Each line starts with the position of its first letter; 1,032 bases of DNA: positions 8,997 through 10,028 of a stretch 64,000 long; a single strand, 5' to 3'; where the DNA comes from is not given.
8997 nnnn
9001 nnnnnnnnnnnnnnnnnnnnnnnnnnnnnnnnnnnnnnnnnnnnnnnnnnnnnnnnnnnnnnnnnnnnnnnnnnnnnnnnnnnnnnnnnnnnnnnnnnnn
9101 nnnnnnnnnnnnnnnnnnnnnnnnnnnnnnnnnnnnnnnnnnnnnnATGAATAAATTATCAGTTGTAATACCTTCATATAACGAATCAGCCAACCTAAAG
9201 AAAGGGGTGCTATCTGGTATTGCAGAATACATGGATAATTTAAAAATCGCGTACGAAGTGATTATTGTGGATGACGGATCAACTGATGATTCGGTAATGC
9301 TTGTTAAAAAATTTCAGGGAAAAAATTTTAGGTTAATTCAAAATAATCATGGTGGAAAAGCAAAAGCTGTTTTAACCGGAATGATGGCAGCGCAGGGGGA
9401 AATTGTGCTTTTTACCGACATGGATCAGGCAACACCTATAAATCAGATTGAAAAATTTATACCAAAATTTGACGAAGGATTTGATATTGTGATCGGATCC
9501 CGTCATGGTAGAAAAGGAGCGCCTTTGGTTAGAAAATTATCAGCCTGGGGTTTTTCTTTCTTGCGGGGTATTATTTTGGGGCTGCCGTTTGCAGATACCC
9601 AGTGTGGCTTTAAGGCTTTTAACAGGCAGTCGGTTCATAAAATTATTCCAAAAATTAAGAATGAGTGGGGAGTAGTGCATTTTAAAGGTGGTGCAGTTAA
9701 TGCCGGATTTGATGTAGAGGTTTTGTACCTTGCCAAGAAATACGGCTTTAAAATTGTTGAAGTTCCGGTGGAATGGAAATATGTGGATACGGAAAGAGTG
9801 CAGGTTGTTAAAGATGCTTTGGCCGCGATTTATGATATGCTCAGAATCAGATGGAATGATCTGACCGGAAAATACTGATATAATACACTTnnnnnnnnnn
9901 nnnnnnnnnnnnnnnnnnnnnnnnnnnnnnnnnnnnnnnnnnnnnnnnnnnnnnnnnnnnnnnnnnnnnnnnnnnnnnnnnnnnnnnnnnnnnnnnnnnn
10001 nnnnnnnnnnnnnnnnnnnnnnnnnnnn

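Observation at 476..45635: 45-kb near-unidirectional, translationally coupled glycosylation super-operon built around ~19 GT-C membrane glycosyltransferases and five lipid-monosaccharide synthases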

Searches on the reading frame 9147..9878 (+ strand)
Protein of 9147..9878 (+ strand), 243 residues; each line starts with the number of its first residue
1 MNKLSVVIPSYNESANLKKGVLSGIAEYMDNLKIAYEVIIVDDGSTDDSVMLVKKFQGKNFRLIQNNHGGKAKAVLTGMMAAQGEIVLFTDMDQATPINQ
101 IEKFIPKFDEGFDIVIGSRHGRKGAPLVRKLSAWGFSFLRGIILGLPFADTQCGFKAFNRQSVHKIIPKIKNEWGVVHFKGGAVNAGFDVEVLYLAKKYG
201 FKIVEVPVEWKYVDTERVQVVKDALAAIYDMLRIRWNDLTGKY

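Call 4: search_protein_families(library=pfam, proteins=[window:9147-9878:+], max_evalue=0.01)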
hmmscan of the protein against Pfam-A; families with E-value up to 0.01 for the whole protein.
window:9147-9878:+ (243 aa): 3 families
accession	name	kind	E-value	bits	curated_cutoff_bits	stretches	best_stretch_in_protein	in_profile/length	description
PF00535.33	Glycos_transf_2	-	3.5e-29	102.3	23.3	1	5-166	1-167/168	Glycosyl transferase family 2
PF10111.15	Glyco_tranf_2_2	-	2.7e-07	30.8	27.3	1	5-104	1-102/276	Glycosyltransferase like family 2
PF13641.12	Glyco_tranf_2_3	-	4.8e-07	30.5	27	1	4-236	3-227/230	Glycosyltransferase like family 2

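Call 12: search_protein_families(library=ncbifam, proteins=[window:9147-9878:+], max_evalue=0.01)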
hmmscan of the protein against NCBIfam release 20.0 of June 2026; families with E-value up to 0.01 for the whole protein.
window:9147-9878:+ (243 aa): 23 families
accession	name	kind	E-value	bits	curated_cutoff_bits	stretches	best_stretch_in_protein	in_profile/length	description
NF047588.1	GlcsyltransPgfSStrep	equivalog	4.3e-22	78.7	500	1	3-167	2-168/308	glycosyltransferase PgfS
NF007986.1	PRK10714.1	equivalog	1.6e-19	70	529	1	2-166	6-172/316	undecaprenyl-phosphate 4-deoxy-4-formamido-L-arabinose transferase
NF041391.1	DPhHxTase_Halo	equivalog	9.5e-17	60.7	375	1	10-211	3-184/213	dolichyl-phosphate hexose transferase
NF041875.1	EPS_EpsD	equivalog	6.5e-16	58.6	370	1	4-113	1-109/325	exopolysaccharide biosynthesis glycosyltransferase EpsD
NF007482.0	PRK10073.1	equivalog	4e-15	55.7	423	1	2-95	6-97/334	glycosyltransferase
TIGR03937.1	PgaC_IcaA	equivalog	8.7e-13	48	422.3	1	2-141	45-185/407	poly-beta-1,6-N-acetyl-D-glucosamine synthase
TIGR04283.1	glyco_like_mftF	equivalog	5.7e-12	45.7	182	1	4-102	1-91/221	TIGR04283 family arsenosugar biosynthesis glycosyltransferase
NF038302.1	EPS_HpsE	equivalog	3.6e-11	42.6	300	1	3-98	2-101/307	hormogonium polysaccharide biosynthesis glycosyltransferase HpsE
NF050050.1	ProtGlycPglI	equivalog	3.7e-11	43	500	1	1-136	1-136/306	GalNAc(5)-diNAcBac-PP-undecaprenol beta-1,3-glucosyltransferase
TIGR04182.1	glyco_TIGR04182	equivalog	1e-10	41.5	325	1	4-166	2-159/293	S-layer glycoprotein N-glycosyltransferase AglJ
NF058614.1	PPMAGASynPpgS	equivalog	4.5e-10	39.3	370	1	6-214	4-200/226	polyprenyl-phospho-N-acetylgalactosaminyl synthase PpgS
TIGR03965.1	mycofact_glyco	equivalog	5.6e-10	38.7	280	1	3-110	75-181/467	mycofactocin biosynthesis glycosyltransferase MftF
TIGR03111.1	glyc2_xrt_Gpos1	hypoth_equivalog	5.6e-09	35.3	363.95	1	3-114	50-162/439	TIGR03111 family XrtG-associated glycosyltransferase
NF047683.1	TeichurnBiosyTuaG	equivalog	7.8e-09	35.5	400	1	3-105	7-108/252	teichuronic acid biosynthesis protein TuaG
NF010496.0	PRK13915.1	equivalog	8.3e-09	34.9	262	1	2-97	31-130/307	glucosyl-3-phosphoglycerate synthase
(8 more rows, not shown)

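Call 32: search_solved_structures(query=window:9147-9878:+, max_evalue=0.001)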
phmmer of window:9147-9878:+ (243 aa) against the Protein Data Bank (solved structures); distinct sequences matched with E-value up to 0.001: 27.
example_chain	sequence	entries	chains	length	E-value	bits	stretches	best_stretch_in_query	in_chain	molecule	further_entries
5ekp_C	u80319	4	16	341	1.2e-17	67.4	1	3-166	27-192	Uncharacterized glycosyltransferase sll0501 | Glycosyltransferase sll0501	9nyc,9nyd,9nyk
5eke_A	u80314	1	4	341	1.2e-17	67.4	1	3-166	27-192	Uncharacterized glycosyltransferase sll0501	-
9nye_A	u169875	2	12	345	1.3e-17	67.4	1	3-166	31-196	Glycosyltransferase sll0501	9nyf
9bhc_C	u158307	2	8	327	5.4e-17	65.3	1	2-164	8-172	Undecaprenyl-phosphate 4-deoxy-4-formamido-L-arabinose transferase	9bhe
9hwj_A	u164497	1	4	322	5.7e-17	65.2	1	2-164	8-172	Undecaprenyl-phosphate 4-deoxy-4-formamido-L-arabinose transferase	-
8vxh_A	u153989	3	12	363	7e-17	64.9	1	2-164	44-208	Undecaprenyl-phosphate 4-deoxy-4-formamido-L-arabinose transferase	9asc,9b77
5mlz_A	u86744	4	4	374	1.7e-12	50.5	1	3-161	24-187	Dolichol monophosphate mannose synthase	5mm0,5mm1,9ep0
5tze_C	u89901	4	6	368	1.8e-10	43.9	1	3-102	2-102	Glycosyl transferase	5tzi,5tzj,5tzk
5tz8_A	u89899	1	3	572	3.5e-10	43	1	3-101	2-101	Glycosyl transferase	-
2z87_A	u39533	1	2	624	7.7e-09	38.6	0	3-97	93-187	Chondroitin synthase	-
2z86_A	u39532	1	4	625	7.7e-09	38.6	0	3-97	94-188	Chondroitin synthase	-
6h1j_A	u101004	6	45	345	1.1e-08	38.1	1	1-125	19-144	Probable ss-1,3-N-acetylglucosaminyltransferase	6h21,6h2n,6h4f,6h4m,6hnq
8bz8_A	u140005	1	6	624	6.2e-06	29.1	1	3-117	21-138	Glycosyltransferase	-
8bz4_A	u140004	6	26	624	6.2e-06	29.1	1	3-117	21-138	Glycosyltransferase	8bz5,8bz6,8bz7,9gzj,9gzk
6yv7_B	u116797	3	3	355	6.8e-06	29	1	3-98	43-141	Glycosyl transferase, family 2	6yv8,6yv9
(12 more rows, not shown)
